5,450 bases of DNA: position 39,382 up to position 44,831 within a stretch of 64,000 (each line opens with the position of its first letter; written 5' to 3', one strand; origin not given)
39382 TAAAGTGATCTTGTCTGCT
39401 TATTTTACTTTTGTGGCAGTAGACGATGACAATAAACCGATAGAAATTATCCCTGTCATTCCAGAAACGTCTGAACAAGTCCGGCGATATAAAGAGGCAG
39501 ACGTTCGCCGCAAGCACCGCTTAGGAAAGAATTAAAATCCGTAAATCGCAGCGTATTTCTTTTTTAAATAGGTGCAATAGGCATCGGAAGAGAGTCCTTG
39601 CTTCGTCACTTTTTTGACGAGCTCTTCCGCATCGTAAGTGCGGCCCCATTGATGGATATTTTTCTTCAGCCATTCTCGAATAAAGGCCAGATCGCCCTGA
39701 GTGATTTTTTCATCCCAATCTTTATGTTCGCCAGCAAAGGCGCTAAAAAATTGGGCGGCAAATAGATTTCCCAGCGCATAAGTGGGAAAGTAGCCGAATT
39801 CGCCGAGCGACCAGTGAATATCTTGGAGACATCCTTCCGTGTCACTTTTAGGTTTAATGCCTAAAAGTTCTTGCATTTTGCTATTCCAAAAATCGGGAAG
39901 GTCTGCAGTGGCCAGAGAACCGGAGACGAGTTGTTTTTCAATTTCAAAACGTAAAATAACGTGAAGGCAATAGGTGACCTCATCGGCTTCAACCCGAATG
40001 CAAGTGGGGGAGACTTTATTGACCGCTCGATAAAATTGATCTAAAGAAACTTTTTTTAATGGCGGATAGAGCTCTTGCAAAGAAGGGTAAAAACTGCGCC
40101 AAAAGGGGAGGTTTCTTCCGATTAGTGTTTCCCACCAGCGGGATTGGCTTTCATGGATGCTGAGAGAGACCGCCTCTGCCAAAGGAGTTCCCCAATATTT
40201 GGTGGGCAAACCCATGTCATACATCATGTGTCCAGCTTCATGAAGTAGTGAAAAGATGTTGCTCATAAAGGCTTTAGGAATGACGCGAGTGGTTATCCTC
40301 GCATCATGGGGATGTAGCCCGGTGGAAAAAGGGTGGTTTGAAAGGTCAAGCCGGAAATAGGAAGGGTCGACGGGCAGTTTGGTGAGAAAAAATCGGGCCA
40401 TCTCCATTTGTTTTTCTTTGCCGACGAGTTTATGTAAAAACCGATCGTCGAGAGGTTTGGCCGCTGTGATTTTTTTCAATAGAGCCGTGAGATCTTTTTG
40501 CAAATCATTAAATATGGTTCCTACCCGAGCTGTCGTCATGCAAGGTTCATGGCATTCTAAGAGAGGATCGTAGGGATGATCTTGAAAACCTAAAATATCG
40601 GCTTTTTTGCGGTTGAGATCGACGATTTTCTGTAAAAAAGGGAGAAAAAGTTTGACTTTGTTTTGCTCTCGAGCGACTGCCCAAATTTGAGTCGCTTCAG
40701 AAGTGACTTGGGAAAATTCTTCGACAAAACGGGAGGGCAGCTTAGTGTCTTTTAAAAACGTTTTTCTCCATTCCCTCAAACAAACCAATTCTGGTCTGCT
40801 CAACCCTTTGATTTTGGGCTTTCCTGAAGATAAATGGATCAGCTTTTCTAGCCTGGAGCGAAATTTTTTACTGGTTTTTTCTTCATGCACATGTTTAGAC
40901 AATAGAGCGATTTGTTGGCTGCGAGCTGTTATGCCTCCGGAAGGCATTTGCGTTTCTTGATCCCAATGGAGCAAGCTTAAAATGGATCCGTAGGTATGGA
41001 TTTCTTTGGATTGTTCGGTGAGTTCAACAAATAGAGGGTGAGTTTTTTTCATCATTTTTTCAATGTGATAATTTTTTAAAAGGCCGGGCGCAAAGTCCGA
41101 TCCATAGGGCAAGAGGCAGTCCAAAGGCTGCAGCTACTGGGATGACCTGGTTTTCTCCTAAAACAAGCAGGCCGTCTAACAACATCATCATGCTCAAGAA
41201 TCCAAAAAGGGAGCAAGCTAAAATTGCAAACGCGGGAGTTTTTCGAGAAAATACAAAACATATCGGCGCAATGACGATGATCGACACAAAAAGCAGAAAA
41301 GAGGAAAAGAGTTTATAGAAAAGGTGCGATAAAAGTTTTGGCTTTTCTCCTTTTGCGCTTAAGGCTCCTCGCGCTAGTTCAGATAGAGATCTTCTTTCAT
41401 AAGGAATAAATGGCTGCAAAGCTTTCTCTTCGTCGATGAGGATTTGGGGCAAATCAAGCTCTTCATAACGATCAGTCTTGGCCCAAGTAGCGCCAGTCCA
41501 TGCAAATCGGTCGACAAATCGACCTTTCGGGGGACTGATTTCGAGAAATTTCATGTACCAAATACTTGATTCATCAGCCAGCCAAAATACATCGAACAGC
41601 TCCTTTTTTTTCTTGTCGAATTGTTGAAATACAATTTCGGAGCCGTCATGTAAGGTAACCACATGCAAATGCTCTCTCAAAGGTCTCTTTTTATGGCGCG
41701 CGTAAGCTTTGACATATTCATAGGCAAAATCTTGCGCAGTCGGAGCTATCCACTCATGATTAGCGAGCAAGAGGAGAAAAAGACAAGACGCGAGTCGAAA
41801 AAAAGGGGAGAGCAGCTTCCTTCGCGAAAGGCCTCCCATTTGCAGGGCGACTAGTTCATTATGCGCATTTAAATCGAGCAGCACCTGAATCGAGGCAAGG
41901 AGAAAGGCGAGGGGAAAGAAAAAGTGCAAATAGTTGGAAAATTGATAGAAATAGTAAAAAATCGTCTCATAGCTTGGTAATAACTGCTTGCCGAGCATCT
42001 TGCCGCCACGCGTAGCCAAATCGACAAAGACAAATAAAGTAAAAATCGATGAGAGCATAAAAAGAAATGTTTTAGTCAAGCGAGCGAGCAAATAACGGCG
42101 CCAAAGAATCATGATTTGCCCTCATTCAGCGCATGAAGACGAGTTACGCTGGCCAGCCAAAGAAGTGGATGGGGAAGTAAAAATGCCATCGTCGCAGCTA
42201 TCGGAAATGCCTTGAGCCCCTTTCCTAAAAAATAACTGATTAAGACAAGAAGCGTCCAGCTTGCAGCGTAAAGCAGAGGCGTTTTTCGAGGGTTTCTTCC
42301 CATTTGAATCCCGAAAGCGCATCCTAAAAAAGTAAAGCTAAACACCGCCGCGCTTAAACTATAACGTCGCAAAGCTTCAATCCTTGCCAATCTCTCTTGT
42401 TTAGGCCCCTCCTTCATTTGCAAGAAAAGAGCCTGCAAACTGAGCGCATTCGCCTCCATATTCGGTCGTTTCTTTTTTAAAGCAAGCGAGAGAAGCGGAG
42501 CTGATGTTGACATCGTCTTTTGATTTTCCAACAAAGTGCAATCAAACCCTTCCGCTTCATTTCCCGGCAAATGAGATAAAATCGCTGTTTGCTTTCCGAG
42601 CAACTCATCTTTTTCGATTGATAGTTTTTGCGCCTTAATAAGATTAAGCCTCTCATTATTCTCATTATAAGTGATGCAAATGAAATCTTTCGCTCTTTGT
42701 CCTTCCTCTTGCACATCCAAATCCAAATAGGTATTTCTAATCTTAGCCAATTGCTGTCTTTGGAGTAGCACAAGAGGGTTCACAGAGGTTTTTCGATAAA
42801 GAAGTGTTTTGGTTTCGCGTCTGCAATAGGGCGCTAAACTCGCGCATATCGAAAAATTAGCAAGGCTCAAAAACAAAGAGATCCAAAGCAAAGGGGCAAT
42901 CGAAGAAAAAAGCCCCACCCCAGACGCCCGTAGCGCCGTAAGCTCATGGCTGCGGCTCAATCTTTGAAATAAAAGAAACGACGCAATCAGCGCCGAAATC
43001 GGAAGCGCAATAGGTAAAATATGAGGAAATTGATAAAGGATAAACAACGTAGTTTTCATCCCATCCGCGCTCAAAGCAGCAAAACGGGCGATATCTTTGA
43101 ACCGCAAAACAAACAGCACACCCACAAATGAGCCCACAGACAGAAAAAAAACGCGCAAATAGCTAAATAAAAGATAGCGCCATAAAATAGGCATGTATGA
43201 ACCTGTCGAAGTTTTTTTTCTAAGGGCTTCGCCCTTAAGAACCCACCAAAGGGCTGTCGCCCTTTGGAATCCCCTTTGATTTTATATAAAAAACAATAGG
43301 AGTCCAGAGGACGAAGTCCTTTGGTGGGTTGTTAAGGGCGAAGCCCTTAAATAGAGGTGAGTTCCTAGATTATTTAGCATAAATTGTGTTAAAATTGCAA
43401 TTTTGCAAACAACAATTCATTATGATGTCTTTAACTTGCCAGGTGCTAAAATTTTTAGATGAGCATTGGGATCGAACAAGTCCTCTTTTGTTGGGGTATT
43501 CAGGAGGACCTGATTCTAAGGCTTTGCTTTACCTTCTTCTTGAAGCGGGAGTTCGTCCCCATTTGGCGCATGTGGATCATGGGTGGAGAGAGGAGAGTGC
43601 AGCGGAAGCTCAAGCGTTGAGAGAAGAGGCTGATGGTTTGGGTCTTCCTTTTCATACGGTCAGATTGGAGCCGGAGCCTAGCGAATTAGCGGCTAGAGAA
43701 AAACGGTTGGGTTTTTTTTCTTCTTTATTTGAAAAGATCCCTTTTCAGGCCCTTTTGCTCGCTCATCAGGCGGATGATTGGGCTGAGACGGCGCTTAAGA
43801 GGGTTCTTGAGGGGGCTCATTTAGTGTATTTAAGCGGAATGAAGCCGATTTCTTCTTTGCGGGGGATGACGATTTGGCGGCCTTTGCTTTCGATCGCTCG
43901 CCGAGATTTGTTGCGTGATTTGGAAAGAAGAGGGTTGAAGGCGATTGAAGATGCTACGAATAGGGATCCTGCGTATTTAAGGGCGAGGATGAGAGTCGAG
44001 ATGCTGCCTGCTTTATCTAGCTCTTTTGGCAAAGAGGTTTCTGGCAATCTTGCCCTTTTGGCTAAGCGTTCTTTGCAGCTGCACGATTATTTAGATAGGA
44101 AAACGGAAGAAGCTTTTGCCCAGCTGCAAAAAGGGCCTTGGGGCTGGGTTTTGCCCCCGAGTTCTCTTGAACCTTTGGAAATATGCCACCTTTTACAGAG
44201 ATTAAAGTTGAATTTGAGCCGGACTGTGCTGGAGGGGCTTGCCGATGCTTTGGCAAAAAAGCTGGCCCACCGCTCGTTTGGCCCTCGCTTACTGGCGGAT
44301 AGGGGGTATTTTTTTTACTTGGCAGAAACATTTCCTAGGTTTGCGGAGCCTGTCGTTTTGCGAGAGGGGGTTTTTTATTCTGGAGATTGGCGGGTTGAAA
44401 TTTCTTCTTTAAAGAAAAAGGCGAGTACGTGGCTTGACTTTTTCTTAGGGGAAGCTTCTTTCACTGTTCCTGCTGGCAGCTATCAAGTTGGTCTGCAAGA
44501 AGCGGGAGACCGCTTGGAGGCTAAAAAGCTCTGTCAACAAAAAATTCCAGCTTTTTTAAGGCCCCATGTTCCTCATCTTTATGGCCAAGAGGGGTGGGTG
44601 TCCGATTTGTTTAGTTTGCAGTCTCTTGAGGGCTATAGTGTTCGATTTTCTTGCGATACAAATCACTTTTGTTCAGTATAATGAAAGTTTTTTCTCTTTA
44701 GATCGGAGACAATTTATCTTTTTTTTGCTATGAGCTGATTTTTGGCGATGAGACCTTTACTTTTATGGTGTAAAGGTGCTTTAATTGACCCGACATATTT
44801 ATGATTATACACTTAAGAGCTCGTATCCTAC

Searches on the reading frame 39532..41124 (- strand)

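Call 41: search_protein_families(library=pfam, proteins=[window:39532-41124:-], max_evalue=0.001)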
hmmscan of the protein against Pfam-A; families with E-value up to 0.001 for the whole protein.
window:39532-41124:- (530 aa): 1 family
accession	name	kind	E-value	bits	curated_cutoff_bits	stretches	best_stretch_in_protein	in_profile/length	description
PF02074.21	Peptidase_M32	-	2.3e-166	554.7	25.1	1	35-524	2-489/489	Carboxypeptidase Taq (M32) metallopeptidase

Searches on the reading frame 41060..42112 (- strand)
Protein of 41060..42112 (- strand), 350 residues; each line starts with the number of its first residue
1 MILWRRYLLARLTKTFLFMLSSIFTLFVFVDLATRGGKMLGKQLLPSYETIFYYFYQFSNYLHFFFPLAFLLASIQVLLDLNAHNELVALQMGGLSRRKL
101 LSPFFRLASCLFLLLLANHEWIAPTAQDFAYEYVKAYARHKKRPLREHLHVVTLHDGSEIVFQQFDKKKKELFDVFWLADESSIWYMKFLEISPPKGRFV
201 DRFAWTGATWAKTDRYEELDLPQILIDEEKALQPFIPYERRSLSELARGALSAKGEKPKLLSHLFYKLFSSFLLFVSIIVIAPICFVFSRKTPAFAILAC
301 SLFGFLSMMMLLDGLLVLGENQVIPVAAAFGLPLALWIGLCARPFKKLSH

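Call 41: search_protein_families(library=pfam, proteins=[window:41060-42112:-], max_evalue=0.001)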
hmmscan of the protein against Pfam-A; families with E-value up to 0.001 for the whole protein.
window:41060-42112:- (350 aa): 1 family
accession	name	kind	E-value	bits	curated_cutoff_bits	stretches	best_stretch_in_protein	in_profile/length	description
PF03739.19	LptF_LptG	-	1.1e-37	130.4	27.9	2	6-176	1-170/353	Lipopolysaccharide export system permease LptF/LptG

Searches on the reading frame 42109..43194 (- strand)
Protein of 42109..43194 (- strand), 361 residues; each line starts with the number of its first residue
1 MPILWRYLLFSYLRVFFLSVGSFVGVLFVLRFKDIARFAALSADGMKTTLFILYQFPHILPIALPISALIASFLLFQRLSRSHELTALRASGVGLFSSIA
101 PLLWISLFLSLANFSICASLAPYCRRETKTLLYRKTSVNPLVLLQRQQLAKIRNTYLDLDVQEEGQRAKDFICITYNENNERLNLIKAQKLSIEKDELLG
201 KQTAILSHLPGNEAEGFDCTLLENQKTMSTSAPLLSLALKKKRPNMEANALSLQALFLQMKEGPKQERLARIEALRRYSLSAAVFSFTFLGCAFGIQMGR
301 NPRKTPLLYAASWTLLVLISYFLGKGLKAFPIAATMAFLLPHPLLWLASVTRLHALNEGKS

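Call 41: search_protein_families(library=pfam, proteins=[window:42109-43194:-], max_evalue=0.001)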
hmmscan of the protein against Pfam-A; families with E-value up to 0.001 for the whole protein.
window:42109-43194:- (361 aa): 1 family
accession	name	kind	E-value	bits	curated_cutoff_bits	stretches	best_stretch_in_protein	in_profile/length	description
PF03739.19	LptF_LptG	-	7.6e-45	153.9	27.9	1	6-353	1-351/353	Lipopolysaccharide export system permease LptF/LptG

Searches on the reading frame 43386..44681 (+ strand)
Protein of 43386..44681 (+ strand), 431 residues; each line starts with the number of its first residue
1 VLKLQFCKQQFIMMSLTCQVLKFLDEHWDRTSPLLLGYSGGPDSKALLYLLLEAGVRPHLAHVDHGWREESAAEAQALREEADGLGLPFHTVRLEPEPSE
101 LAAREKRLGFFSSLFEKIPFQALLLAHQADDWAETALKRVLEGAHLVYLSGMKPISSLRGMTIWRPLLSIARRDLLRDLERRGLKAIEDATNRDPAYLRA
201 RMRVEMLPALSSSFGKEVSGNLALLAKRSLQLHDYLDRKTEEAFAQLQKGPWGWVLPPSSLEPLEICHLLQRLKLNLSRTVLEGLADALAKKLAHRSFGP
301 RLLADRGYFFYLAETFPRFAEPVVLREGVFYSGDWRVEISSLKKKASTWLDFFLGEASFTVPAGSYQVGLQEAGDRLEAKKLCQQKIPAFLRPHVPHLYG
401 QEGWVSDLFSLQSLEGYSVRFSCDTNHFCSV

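Call 41: search_protein_families(library=pfam, proteins=[window:43386-44681:+], max_evalue=0.001)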
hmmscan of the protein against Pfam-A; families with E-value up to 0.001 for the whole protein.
window:43386-44681:+ (431 aa): 1 family
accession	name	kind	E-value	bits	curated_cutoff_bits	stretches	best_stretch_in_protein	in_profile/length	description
PF01171.26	ATP_bind_3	-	9.8e-36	123.6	27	1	34-204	2-181/182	PP-loop family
